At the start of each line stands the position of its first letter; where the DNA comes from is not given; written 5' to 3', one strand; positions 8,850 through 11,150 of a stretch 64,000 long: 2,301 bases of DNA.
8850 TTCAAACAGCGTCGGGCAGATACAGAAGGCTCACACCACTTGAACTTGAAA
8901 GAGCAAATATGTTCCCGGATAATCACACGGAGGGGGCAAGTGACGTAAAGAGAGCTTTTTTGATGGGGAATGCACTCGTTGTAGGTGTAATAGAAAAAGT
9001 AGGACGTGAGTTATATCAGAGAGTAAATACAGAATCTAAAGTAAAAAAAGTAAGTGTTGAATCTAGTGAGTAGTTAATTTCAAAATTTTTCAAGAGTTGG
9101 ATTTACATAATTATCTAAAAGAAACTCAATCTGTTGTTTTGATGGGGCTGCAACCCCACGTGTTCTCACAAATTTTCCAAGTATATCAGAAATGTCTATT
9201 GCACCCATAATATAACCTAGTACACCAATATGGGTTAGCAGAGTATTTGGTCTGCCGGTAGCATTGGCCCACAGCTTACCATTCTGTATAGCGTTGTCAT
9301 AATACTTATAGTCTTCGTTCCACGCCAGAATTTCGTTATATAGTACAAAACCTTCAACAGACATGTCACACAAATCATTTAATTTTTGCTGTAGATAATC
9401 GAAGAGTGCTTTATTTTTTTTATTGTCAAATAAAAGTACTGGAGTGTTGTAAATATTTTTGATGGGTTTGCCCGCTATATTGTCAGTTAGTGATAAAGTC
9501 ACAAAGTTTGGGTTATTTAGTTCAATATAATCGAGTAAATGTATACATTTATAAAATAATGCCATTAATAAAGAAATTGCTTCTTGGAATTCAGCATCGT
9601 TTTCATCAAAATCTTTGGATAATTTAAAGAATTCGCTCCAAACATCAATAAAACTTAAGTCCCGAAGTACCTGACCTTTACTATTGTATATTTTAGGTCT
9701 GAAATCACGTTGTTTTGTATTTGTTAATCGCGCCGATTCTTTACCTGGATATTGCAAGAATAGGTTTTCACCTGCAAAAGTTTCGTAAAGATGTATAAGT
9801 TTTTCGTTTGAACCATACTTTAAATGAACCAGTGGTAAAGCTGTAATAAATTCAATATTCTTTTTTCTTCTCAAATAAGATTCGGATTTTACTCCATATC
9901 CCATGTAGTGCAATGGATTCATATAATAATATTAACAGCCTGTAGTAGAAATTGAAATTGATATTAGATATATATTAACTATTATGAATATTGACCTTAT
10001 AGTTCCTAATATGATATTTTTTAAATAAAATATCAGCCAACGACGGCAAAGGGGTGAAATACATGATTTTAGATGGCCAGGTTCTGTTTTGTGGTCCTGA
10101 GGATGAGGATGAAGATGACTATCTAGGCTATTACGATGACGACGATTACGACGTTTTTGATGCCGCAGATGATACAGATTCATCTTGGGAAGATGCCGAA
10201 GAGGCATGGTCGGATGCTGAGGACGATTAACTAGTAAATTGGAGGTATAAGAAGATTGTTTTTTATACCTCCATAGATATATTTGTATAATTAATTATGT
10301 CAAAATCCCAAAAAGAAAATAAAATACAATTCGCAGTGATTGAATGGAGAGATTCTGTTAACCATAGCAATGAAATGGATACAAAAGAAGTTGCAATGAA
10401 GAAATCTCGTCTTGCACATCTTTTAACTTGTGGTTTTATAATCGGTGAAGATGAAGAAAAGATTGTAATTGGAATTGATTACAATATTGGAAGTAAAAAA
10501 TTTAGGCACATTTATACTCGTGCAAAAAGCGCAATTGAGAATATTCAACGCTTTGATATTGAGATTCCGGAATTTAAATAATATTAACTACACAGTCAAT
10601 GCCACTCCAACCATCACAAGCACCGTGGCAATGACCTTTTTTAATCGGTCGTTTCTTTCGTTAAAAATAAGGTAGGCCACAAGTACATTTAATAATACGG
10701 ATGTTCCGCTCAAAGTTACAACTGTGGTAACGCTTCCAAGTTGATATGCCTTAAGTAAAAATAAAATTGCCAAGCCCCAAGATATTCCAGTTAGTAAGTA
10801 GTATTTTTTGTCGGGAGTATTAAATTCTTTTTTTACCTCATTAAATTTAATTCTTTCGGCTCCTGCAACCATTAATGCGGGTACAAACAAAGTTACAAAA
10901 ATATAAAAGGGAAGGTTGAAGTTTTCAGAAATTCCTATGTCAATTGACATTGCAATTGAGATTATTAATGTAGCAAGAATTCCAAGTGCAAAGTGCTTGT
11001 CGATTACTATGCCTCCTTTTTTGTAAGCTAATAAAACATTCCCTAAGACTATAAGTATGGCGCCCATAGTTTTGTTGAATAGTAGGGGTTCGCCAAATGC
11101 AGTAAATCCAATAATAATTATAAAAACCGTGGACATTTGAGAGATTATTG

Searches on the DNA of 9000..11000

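Call 27: search_rna_families(source=window, start=9000, end=11000, threshold=evalue, max_evalue=1)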
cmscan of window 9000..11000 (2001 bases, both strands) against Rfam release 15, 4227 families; matches with E-value up to 1: 0.
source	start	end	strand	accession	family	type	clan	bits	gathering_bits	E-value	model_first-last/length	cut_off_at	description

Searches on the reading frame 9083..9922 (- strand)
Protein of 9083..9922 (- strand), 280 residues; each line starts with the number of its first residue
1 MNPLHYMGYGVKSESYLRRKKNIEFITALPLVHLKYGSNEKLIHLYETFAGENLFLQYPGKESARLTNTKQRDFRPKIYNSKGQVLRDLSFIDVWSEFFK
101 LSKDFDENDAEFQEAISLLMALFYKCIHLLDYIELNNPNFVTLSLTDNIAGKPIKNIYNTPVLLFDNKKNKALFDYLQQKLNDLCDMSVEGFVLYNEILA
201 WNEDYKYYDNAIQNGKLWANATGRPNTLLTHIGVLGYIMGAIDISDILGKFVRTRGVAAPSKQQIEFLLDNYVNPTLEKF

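Call 5: search_protein_families(library=pfam, proteins=[window:9083-9922:-], max_evalue=0.01)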
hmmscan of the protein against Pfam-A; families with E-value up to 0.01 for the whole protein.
window:9083-9922:- (280 aa): 0 families

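Call 11: find_homologous_proteins(query=window:9083-9922:-, max_evalue=0.001)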
Query window:9083-9922:- (280 aa): 10 proteins with E <= 0.001 among 860 candidates.
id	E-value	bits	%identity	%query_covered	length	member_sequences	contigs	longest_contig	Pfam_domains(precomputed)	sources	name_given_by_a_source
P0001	4.8e-181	619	100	98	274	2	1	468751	-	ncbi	-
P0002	3.0e-82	295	51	99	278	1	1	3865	-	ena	-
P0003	1.5e-80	289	49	100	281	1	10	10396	-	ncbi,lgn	-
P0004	4.1e-78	281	47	99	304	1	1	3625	-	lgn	-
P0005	2.4e-74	269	46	100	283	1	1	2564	-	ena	-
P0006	2.3e-73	265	47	99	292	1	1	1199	-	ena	-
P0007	5.0e-69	251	44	100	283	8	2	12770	-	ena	-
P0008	2.3e-68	249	44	100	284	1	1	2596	-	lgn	-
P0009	1.0e-30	125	35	89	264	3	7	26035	-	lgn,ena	-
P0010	5.6e-27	113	35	77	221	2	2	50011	-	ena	-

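Call 12: find_encoding_contigs(protein=P0003, flank=5000, max_places=4)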
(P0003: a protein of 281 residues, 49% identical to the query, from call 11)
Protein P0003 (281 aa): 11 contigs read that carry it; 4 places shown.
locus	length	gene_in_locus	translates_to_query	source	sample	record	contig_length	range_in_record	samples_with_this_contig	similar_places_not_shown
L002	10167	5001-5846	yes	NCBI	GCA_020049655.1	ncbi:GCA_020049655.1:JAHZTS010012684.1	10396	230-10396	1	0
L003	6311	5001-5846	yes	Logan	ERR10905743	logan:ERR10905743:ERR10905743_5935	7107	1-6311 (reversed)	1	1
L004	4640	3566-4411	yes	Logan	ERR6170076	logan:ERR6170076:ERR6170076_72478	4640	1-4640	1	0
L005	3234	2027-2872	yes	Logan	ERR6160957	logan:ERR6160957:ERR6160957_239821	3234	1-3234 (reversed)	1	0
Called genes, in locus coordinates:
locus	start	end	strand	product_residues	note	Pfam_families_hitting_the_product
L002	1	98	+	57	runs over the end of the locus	-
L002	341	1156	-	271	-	PF04383:KilA-N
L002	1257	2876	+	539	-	PF01580:FtsK_SpoIIIE, PF09397:FtsK_gamma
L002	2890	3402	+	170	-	-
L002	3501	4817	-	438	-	PF00145:DNA_methylase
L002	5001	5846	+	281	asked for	-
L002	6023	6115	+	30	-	-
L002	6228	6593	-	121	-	-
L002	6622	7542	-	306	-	PF04055:Radical_SAM, PF13353:Fer4_12 (weak)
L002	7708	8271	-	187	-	PF00583:Acetyltransf_1, PF13673:Acetyltransf_10, PF13508:Acetyltransf_7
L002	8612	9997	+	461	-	PF03819:MazG (weak)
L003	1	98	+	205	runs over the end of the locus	PF01725:Ham1p_like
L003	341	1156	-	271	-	PF04383:KilA-N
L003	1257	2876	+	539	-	PF01580:FtsK_SpoIIIE, PF09397:FtsK_gamma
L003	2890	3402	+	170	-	-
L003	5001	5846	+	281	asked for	-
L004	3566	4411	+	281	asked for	-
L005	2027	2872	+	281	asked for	-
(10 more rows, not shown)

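Call 13: find_encoding_contigs(protein=P0007, flank=5000, max_places=3)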
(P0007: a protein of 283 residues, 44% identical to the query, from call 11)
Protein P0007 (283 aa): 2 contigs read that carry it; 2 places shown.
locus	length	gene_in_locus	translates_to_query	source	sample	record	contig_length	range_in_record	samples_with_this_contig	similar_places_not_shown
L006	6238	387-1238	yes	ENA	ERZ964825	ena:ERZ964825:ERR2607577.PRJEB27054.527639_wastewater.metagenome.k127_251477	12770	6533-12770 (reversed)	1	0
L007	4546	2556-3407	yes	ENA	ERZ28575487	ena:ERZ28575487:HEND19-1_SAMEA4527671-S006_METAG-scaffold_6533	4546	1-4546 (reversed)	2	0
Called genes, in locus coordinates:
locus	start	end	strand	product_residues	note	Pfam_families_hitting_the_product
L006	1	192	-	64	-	?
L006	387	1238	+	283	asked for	-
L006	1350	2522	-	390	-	PF14072:DndB, PF03235:GmrSD_N (faint)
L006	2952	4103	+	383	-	-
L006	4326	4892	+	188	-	PF01841:Transglut_core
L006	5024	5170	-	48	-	-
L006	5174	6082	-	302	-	-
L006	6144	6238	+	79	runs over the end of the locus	-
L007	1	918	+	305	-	?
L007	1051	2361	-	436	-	PF00145:DNA_methylase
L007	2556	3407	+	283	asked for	-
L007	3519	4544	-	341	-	?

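Call 14: find_encoding_contigs(protein=P0009, flank=5000, max_places=3)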
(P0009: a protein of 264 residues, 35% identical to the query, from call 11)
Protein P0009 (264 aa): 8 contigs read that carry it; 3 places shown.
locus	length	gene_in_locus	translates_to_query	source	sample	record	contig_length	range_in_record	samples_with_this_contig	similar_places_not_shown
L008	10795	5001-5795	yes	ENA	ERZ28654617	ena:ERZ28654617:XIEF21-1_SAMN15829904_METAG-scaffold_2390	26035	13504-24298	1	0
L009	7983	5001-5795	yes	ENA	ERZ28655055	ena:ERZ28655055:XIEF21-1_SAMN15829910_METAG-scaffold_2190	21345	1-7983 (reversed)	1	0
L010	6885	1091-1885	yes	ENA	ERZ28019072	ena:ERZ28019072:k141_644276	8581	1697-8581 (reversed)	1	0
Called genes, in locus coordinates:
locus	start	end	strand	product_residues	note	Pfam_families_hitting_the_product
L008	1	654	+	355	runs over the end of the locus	PF00990:GGDEF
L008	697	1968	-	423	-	PF08668:HDOD (faint), PF13487:HD_5, PF01966:HD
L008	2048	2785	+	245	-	-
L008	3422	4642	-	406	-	PF00145:DNA_methylase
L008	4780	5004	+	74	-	PF13560:HTH_31 (weak), PF12844:HTH_19 (weak), PF01381:HTH_3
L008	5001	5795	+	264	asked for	-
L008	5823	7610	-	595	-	PF02463:SMC_N, PF13175:AAA_15, PF13304:AAA_21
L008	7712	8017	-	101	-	PF01527:HTH_Tnp_1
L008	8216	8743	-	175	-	PF01527:HTH_Tnp_1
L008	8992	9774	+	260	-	-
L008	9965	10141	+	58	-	-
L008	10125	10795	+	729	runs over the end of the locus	PF13155:Toprim_2, PF27228:MTBMA_p00010_2nd (weak)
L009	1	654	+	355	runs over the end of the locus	PF00990:GGDEF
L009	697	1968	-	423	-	PF08668:HDOD (faint), PF13487:HD_5, PF01966:HD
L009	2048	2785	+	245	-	-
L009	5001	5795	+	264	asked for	-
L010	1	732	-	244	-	?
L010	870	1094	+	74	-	PF13560:HTH_31 (weak), PF12844:HTH_19 (weak), PF01381:HTH_3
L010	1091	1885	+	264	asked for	-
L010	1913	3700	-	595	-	PF02463:SMC_N, PF13175:AAA_15, PF13304:AAA_21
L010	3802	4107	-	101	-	PF01527:HTH_Tnp_1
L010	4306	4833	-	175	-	PF01527:HTH_Tnp_1 (weak)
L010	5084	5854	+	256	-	-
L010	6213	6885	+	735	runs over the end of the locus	PF13155:Toprim_2 (faint)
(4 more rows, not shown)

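Call 31: search_protein_families(library=ncbifam, proteins=[window:9083-9922:-], max_evalue=0.01)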
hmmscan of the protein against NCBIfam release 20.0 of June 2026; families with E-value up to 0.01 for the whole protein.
window:9083-9922:- (280 aa): 0 families

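Call 32: search_protein_families(library=phrogs, proteins=[window:9083-9922:-], max_evalue=0.01)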
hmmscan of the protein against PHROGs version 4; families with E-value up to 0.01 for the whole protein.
window:9083-9922:- (280 aa): 0 families

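Call 33: search_protein_families(library=padloc, proteins=[window:9083-9922:-], max_evalue=0.01)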
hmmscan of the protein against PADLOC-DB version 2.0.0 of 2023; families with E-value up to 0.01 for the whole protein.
window:9083-9922:- (280 aa): 0 families

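Call 37: search_solved_structures(query=A1, max_evalue=1)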
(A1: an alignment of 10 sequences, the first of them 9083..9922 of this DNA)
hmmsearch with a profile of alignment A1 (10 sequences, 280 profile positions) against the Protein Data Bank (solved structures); distinct sequences matched with E-value up to 1: 3.
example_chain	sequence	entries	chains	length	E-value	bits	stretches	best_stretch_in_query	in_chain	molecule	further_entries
8x6f_G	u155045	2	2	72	0.19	14.3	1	6-41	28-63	DNA-directed RNA polymerase subunit epsilon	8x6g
8gyn_A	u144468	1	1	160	0.28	13.7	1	89-181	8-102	Tumor necrosis factor alpha-induced protein 8-like protein 1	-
4q9v_A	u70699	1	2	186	0.33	13.5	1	82-184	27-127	Tumor necrosis factor alpha-induced protein 8-like protein 3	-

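Call 45: predict_structure(alignment_id=A1)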
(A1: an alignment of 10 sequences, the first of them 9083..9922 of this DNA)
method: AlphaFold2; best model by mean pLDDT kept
length: 280 residues; sequences in the alignment: 10
mean_pLDDT: 89.2   pTM: 0.90
mean pLDDT of the five models: 89.2, 89.1, 87.6, 84.0, 73.0
residues with pLDDT >= 90: 167; 70-90: 96; 50-70: 17; < 50: 0
segments of 3 or more residues with pLDDT < 50: none
pLDDT, mean of each block of 10 residues (from residue 1): 82 84 94 92 97 96 84 92 89 89 79 95 94 96 93 95 96 96 95 95 88 76 73 90 80 70 93 94
secondary structure, 60 per line:
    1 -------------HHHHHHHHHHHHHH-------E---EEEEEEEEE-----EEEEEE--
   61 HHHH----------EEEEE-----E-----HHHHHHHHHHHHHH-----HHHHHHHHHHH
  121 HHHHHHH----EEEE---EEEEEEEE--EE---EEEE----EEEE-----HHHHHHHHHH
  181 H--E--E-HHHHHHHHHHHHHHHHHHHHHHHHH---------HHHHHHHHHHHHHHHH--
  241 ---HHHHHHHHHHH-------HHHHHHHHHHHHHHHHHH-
elements in order: H14-27 E39-47 E53-58 H61-64 E75-79 H91-104 H110-127 E132-135 E139-146 E154-157 E162-165 H171-181 H189-213 H223-238 H244-254 H262-279

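Call 48: fold_search(model_id=the predicted structure, library=pdb)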
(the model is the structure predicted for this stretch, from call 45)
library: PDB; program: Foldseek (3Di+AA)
matches with E <= 10: 272; with E <= 0.001: 0
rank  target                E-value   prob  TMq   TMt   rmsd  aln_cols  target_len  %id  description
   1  6aw2_B                2.2e-01  0.08  0.15  0.13  19.6       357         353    9  Crystal structure of the HopQ-CEACAM1 complex (released 2018-05-16)
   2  7ng9_A                3.2e-01  0.06  0.12  0.08  32.2       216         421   14  Trimeric efflux pump Klebsiella TolC (released 2021-06-30)
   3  4g59_C                4.8e-01  0.05  0.10  0.11  16.2       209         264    8  Crystal structure of the murine cytomegalovirus MHC-I homolog m152 with ligand RAE-1 gamma (released 2012-12-19)
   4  5lp2_A                8.1e-01  0.03  0.15  0.13  20.0       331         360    9  Adhesin domain of the type 1 HopQ of Helicobacter pylori strain G27 (released 2016-10-12)
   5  8b0g_H                9.0e-01  0.02  0.08  0.07  22.7       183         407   11  2C9, C5b9-CD59 structure (released 2023-02-22)
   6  9siu_H                9.5e-01  0.03  0.13  0.12  17.7       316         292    8  Type I-F_HNH variant Cascade bound to dsDNA, HNH domain in outwards position (released 2026-02-18)
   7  7uk6                  1.1e+00  0.06  0.09  0.07  15.6       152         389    8  Apo form of YjfC from Escherichia coli K-12 (released 2023-02-15)
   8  9a4t_A                1.2e+00  0.03  0.11  0.15  19.3       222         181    8  Integrative model of CLPQ-CLPY by crosslinking MS and deep learning (released 2024-09-18)
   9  8t97                  1.3e+00  0.06  0.14  0.17  14.6       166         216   13  Crystal structure of Terrestrivirus Inositol pyrophosphatase kinase in complex with ADP and scyllo-IP6 (released 2023-11-15)
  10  8pp9_A                1.4e+00  0.02  0.13  0.13  15.4       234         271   12  Human inositol 1,4,5-trisphosphate 3-kinase A (IP3K) catalytic domain in complex with scyllo-inositol 1,2,3,5-tetrakis (released 2024-02-28)
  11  8t8v                  1.4e+00  0.05  0.14  0.17  15.3       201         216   11  Crystal structure of Terrestrivirus inositol pyrophosphate kinase in complex with ADP (released 2023-11-15)
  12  8ppa_A                1.6e+00  0.02  0.13  0.13  16.2       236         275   11  Human inositol 1,4,5-trisphosphate 3-kinase A (IP3K) catalytic domain in complex with D-myo-inositol 1,4,6-trisphospha (released 2024-02-28)
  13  5fpm_A                1.7e+00  0.02  0.12  0.10  21.1       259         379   10  Structure of heat shock-related 70kDA protein 2 with small-molecule ligand 5-phenyl-1,3,4-oxadiazole-2-thiol (AT809) i (released 2015-12-16)
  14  6u1k_C                1.8e+00  0.05  0.15  0.13  14.2       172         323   11  Thermus thermophilus D-alanine-D-alanine ligase in complex with ADP, carbonate, D-alanine-D-alanine, Mg2+ and K+ (released 2020-05-06)
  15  5bun_B                1.8e+00  0.03  0.13  0.10  28.2       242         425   10  Crystal structure of an antigenic outer membrane protein ST50 from Salmonella Typhi (released 2015-12-23)
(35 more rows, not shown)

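Call 52: search_protein_families(library=pfam, proteins=[L008:4780-5001:+], max_evalue=0.1)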
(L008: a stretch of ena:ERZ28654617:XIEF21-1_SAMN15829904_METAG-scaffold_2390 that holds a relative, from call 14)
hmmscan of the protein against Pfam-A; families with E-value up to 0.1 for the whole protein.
L008:4780-5001:+ (74 aa): 6 families
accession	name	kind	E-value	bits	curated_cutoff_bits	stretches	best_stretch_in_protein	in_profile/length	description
PF01381.28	HTH_3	-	9.2e-13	48.5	23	1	11-63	1-53/55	Helix-turn-helix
PF13560.12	HTH_31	-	1.5e-06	28.8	27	1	7-59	2-55/64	Helix-turn-helix domain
PF12844.13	HTH_19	-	2.4e-06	27.8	30.2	1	8-66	1-59/64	Helix-turn-helix domain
PF13443.12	HTH_26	-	0.0033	18.1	22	1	13-67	4-59/63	Cro/C1-type HTH DNA-binding domain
PF13413.12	HTH_25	-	0.011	15.9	24.6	1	12-40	3-31/62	Helix-turn-helix domain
PF00157.23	Pou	-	0.06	13.7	27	0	5-55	7-61/72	Pou domain - N-terminal to homeobox domain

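Call 73: find_encoding_contigs(protein=P0010, flank=4000, max_places=2)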
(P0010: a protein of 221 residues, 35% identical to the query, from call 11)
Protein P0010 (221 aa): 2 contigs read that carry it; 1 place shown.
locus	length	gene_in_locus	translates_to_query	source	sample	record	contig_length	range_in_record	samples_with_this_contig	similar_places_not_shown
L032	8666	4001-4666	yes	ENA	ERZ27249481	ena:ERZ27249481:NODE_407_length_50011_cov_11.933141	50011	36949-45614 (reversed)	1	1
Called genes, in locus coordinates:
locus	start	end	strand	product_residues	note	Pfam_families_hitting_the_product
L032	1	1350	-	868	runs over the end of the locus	PF12051:DUF3533 (faint), PF12698:ABC2_membrane_3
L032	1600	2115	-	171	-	-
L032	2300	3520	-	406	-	PF00145:DNA_methylase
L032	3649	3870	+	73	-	PF13560:HTH_31 (weak), PF12844:HTH_19, PF01381:HTH_3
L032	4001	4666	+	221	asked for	-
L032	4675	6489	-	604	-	PF02463:SMC_N (weak), PF13175:AAA_15, PF13476:AAA_23, PF13304:AAA_21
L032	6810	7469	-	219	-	-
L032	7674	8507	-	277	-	PF23914:TPR_CcmH_CycH (faint), PF25063:ARM_TT21_C (weak), PF13181:TPR_8 (faint), PF13371:TPR_9 (faint), PF13424:TPR_12, PF00515:TPR_1 (weak), PF07719:TPR_2 (weak), PF12895:ANAPC3 (weak), +8 more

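Call 74: find_encoding_contigs(protein=P0002, flank=4000, max_places=1)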
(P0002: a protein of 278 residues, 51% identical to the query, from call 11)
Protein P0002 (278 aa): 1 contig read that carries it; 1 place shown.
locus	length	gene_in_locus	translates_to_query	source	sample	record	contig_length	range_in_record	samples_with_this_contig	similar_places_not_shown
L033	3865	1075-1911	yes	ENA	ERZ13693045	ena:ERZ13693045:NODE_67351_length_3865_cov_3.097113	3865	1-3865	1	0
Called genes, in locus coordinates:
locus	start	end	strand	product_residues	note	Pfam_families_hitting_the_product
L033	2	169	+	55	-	?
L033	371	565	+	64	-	-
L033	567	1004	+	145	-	PF13385:Laminin_G_3 (weak)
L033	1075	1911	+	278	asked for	-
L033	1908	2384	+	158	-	PF03852:Vsr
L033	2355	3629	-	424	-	PF00145:DNA_methylase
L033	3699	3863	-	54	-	?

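Call 75: find_encoding_contigs(protein=P0004, flank=4000, max_places=1)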
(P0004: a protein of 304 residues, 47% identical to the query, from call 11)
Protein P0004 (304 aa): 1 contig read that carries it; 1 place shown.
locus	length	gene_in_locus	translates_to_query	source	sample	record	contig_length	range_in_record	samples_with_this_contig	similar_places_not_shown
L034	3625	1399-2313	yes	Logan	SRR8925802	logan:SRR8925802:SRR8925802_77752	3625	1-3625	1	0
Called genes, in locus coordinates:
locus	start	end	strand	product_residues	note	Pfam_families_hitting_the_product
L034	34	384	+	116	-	PF03819:MazG (faint), PF12643:MazG-like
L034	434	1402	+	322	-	PF01939:NucS_C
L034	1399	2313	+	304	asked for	-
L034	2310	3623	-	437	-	?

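Call 76: find_encoding_contigs(protein=P0008, flank=4000, max_places=1)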
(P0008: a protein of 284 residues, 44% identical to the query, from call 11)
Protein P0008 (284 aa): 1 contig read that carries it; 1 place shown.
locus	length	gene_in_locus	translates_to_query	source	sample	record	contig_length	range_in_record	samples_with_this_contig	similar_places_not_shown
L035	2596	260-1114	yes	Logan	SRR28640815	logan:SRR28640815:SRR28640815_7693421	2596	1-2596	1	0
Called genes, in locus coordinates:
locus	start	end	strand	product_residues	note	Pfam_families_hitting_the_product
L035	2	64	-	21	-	?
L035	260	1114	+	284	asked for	-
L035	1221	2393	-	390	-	PF14072:DndB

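Call 77: find_encoding_contigs(protein=P0005, flank=4000, max_places=1)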
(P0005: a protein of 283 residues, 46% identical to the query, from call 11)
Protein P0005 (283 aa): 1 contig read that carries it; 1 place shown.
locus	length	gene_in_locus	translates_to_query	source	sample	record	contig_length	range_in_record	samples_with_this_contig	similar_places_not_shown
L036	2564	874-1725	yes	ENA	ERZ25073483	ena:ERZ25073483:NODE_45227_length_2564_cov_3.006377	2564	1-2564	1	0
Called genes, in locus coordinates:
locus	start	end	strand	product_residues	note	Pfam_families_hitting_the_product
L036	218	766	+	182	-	-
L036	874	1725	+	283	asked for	-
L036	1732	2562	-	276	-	?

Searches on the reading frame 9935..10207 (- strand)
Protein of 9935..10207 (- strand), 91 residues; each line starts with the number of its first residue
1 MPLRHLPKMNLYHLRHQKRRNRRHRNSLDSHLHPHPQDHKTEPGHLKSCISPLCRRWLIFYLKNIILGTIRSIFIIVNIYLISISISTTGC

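Call 52: search_protein_families(library=pfam, proteins=[window:9935-10207:-], max_evalue=0.1)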
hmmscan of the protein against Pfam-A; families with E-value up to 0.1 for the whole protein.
window:9935-10207:- (91 aa): 0 families
